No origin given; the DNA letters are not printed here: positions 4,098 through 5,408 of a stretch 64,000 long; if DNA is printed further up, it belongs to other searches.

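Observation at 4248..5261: Secreted Trp/Gly-repeat protein embedded between the pilin genes and pilMNO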

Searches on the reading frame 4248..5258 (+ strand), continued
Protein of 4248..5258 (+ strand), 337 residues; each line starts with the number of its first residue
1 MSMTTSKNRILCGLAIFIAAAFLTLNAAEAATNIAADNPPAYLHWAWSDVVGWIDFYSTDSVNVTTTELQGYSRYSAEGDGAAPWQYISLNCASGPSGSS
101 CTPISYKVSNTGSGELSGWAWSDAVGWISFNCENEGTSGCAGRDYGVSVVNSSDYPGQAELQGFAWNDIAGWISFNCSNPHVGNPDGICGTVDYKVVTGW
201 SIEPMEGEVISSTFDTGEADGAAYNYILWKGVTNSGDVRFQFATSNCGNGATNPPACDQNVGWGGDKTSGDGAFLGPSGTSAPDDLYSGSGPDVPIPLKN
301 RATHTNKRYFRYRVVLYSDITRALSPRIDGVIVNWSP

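Call 41: predict_structure(alignment_id=A2)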
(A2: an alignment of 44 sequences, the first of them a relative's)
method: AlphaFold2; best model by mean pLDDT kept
length: 504 residues; sequences in the alignment: 44
mean_pLDDT: 86.5   pTM: 0.71
mean pLDDT of the five models: 86.5, 85.4, 85.2, 83.8, 83.4
residues with pLDDT >= 90: 289; 70-90: 160; 50-70: 36; < 50: 19
segments of 3 or more residues with pLDDT < 50: 7-14, 232-237
pLDDT, mean of each block of 10 residues (from residue 1): 46 53 74 68 78 95 94 91 95 86 94 93 93 88 67 87 95 94 90 92 85 91 83 49 93 94 86 94 92 86 92 95 92 93 92 94 76 87 89 92 95 93 92 66 90 92 91 94 85 94 92
secondary structure, 60 per line:
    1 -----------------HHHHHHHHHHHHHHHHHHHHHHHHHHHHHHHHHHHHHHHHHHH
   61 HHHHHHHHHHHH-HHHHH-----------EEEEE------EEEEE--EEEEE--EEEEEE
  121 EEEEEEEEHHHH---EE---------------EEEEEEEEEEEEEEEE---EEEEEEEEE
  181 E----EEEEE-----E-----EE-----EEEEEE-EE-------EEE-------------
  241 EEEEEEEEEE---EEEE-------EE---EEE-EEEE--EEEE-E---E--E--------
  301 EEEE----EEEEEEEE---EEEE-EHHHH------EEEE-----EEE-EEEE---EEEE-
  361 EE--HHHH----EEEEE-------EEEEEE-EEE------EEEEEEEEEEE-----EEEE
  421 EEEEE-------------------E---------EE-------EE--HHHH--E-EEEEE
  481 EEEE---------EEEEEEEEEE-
elements in order: H18-72 H74-78 E90-94 E101-105 E108-112 E115-128 H129-132 E153-168 E172-181 E186-190 E209-214 E225-227 E241-250 E254-257 E270-272 E274-277 E280-283 E301-304 E309-316 E320-323 H326-329 E336-339 E345-347 E349-352 E356-359 H365-368 E373-377 E385-390 E392-394 E401-411 E417-425 H468-471 E476-484 E494-503

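Call 45: fold_search(model_id=the predicted structure, library=pdb)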
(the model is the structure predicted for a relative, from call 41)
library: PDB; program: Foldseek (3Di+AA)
matches with E <= 10: 984; with E <= 0.001: 6
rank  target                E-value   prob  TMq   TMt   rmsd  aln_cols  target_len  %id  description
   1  8eap_D                1.4e-06  0.96  0.15  0.16  36.1       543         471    9  Cryo-EM structure of the in-situ gp10-gp26 from bacteriophage P22 (released 2023-09-06)
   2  8u10_1                7.5e-06  0.75  0.12  0.13  36.0       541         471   11  In situ cryo-EM structure of bacteriophage P22 gp1:gp4:gp5:gp10:gp9 N-term complex in conformation 1 at 3.2A resolutio (released 2023-11-22)
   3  9jg6_a                1.1e-05  0.66  0.12  0.13  35.6       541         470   10  The tail-complex structure of phage P22 (released 2025-02-26)
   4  9nwi_Y                2.3e-05  0.93  0.17  0.16  37.3       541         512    9  Pseudomonas phage Pa223 tail (C6 symmetry) (released 2025-08-06)
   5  7sg7_S                4.9e-05  0.51  0.12  0.13  36.4       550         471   11  In situ cryo-EM structure of bacteriophage Sf6 gp8:gp14N complex at 2.8 A resolution (released 2022-11-09)
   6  2c26                  2.7e-04  0.77  0.15  0.25  20.3       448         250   10  Structural basis for the promiscuous specificity of the carbohydrate- binding modules from the beta-sandwich super famil (released 2005-10-18)
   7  9eob                  5.3e-03  0.14  0.12  0.11  33.9       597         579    8  Engineered GH181 sialidase from Akkermansia muciniphila (released 2025-03-26)
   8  2g9f                  1.2e-02  0.92  0.14  0.32  13.6       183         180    7  Crystal structure of intein-tagged mouse PNGase C-terminal domain (released 2006-10-24)
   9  7nit_A                1.3e-02  0.09  0.11  0.05  36.8       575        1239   10  X-ray structure of a multidomain BbgIII from Bifidobacterium bifidum (released 2021-12-22)
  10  7nit_D                1.4e-02  0.09  0.11  0.05  37.7       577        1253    9  X-ray structure of a multidomain BbgIII from Bifidobacterium bifidum (released 2021-12-22)
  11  7nit_F                1.5e-02  0.08  0.11  0.05  38.4       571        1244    9  X-ray structure of a multidomain BbgIII from Bifidobacterium bifidum (released 2021-12-22)
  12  7nit_C                1.8e-02  0.08  0.10  0.05  36.5       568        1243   10  X-ray structure of a multidomain BbgIII from Bifidobacterium bifidum (released 2021-12-22)
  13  7nit_B                2.0e-02  0.08  0.11  0.06  40.7       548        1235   10  X-ray structure of a multidomain BbgIII from Bifidobacterium bifidum (released 2021-12-22)
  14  2g9g                  2.1e-02  0.82  0.14  0.31  13.1       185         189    9  Crystal structure of His-tagged mouse PNGase C-terminal domain (released 2006-10-24)
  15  8a28_A                2.2e-02  0.63  0.13  0.17  17.2       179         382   11  Structure of the astacin zymogen of LAST-MAM from Limulus polyphemus (released 2022-10-19)
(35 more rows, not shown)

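Call 47: fold_search(model_id=the predicted structure, library=viral)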
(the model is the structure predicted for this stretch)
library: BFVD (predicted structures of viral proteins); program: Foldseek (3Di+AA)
matches with E <= 10: 833; with E <= 0.001: 11
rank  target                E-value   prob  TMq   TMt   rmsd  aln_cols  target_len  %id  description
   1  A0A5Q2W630            4.9e-05  0.97  0.21  0.17  17.8       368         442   11  (no name in the UniProt tables at hand)
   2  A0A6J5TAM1            9.3e-05  0.91  0.19  0.14  17.6       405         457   10  Bacteriophage P22, Gp10, DNA-stabilising [uncultured Caudovirales phage]
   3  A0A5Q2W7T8            1.6e-04  1.00  0.22  0.14  19.6       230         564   11  (no name in the UniProt tables at hand)
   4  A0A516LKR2            3.5e-04  0.80  0.19  0.10  20.1       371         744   13  (no name in the UniProt tables at hand)
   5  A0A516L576            4.4e-04  0.92  0.21  0.15  15.4       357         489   10  (no name in the UniProt tables at hand)
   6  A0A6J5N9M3            4.6e-04  0.63  0.17  0.09  20.6       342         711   11  Uncharacterized protein [uncultured Caudovirales phage]
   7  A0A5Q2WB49            5.7e-04  0.93  0.19  0.18  16.1       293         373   10  (no name in the UniProt tables at hand)
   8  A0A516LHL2            5.7e-04  0.84  0.20  0.09  20.7       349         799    9  (no name in the UniProt tables at hand)
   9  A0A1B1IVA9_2          6.0e-04  0.82  0.20  0.09  16.1       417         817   10  (no name in the UniProt tables at hand)
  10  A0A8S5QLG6            6.4e-04  0.91  0.20  0.13  16.6       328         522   14  Stabilization protein [Podoviridae sp. ctdRZ1]
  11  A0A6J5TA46            6.7e-04  0.84  0.19  0.12  16.5       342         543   11  Bacteriophage P22, Gp10, DNA-stabilising [uncultured Caudovirales phage]
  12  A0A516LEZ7            1.0e-03  0.60  0.18  0.09  19.9       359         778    8  (no name in the UniProt tables at hand)
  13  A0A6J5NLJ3            1.8e-03  0.72  0.20  0.22  21.0       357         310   10  Uncharacterized protein (Fragment) [uncultured Caudovirales phage]
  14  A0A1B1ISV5            1.9e-03  0.85  0.23  0.12  18.7       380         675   13  (no name in the UniProt tables at hand)
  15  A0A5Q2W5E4            1.9e-03  0.69  0.20  0.12  20.0       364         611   10  (no name in the UniProt tables at hand)
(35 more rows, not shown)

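Call 49: search_protein_families(library=pfam, alignment_id=A1, max_evalue=10)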
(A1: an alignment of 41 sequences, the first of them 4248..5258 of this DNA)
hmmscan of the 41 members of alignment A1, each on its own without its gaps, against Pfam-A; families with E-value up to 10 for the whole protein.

A. member 1, window:4248-5258:+ (337 aa): 0 families

B. families by the number of members that match (of 41 scanned): 18 families
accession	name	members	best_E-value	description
PF17519.7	DUF5444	8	0.34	Family of unknown function (DUF5444)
PF20620.4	DUF6805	3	0.18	Family of unknown function (DUF6805)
PF02198.23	SAM_PNT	2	0.069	Sterile alpha motif (SAM)/Pointed domain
PF03903.18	Phage_T4_gp36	1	0.0068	Phage T4 tail fibre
PF02230.22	Abhydrolase_2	1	0.02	Phospholipase/Carboxylesterase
PF12963.12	DUF3852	1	0.026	Protein of unknown function (DUF3852)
PF17583.7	DUF5484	1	0.046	Family of unknown function (DUF5484)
PF21871.1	Gp6_C-III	1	0.06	Baseplate structural protein gp6, C-terminal domain III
PF12539.13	Csm1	1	0.12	Chromosome segregation protein Csm1/Pcs1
PF19391.4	DUF5966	1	0.16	Family of unknown function (DUF5966)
PF13216.11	DUF4024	1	0.19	Protein of unknown function (DUF4024)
PF00822.25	PMP22_Claudin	1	0.26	PMP-22/EMP/MP20/Claudin family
PF08732.16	HIM1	1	0.33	HIM1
PF10793.14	Gloverin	1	1.5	Gloverin-like protein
PF00967.23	Barwin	1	2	Barwin family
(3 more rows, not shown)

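Call 58: search_solved_structures(query=A2, max_evalue=10, show_alignments=3)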
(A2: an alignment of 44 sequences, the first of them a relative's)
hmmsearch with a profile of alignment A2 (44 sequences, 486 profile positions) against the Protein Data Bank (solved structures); distinct sequences matched with E-value up to 10: 1.
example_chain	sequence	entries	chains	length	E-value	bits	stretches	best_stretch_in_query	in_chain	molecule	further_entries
7fa0_A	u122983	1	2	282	1.4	10.7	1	373-426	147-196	Peptide Asparaginyl Ligases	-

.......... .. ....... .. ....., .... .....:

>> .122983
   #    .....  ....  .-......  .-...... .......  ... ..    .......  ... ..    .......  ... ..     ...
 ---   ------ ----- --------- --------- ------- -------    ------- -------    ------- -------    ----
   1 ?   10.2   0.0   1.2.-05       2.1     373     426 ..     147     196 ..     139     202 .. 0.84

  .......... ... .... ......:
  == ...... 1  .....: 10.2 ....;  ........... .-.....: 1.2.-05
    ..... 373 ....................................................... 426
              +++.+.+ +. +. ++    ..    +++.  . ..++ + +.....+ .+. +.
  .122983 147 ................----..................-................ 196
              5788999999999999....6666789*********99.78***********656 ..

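Call 75: find_related_loci(query=A1, collection=viral_contigs, flank=6000)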
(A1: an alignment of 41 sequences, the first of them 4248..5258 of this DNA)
Query A1 (337 aa) in viral_contigs; peptide patterns used: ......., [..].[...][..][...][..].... (x = any residue, [..] = any of these).
80 stretches matched a pattern, but none encodes a relative of the query by tblastn (E <= 1e-3).

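Call 79: list_cluster_members(proteins=[window:4248-5258:+, window:5262-5729:+])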
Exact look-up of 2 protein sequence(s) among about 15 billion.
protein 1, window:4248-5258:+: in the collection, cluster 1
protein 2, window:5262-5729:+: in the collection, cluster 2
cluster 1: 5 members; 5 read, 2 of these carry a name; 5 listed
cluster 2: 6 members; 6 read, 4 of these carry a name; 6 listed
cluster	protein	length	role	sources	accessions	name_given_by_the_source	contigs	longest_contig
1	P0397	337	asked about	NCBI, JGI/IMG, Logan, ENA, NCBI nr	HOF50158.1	MAG TPA: hypothetical protein PLH22_00480 [Candidatus Colwellbacteria bacterium] | hypothetical protein [Candidatus Colwellbacteria bacterium]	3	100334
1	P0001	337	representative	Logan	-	-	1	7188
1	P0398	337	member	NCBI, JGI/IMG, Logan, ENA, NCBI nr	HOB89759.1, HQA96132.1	MAG TPA: hypothetical protein PLN18_02070 [Candidatus Colwellbacteria bacterium] | hypothetical protein [Candidatus Colwellbacteria bacterium]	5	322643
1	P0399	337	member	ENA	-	-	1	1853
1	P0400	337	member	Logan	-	-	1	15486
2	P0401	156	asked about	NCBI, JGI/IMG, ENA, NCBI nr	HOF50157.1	MAG TPA: hypothetical protein PLH22_00475 [Candidatus Colwellbacteria bacterium] | hypothetical protein [Candidatus Colwellbacteria bacterium]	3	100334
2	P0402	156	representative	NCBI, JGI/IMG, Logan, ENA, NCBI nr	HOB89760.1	MAG TPA: hypothetical protein PKG74_00300 [Candidatus Colwellbacteria bacterium] | hypothetical protein [Candidatus Colwellbacteria bacterium]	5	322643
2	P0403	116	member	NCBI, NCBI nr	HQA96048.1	MAG TPA: hypothetical protein PLN18_01645, partial [Candidatus Colwellbacteria bacterium] | hypothetical protein [Candidatus Colwellbacteria bacterium]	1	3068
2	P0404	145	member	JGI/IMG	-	hypothetical protein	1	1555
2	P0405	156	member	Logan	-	-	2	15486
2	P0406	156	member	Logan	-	-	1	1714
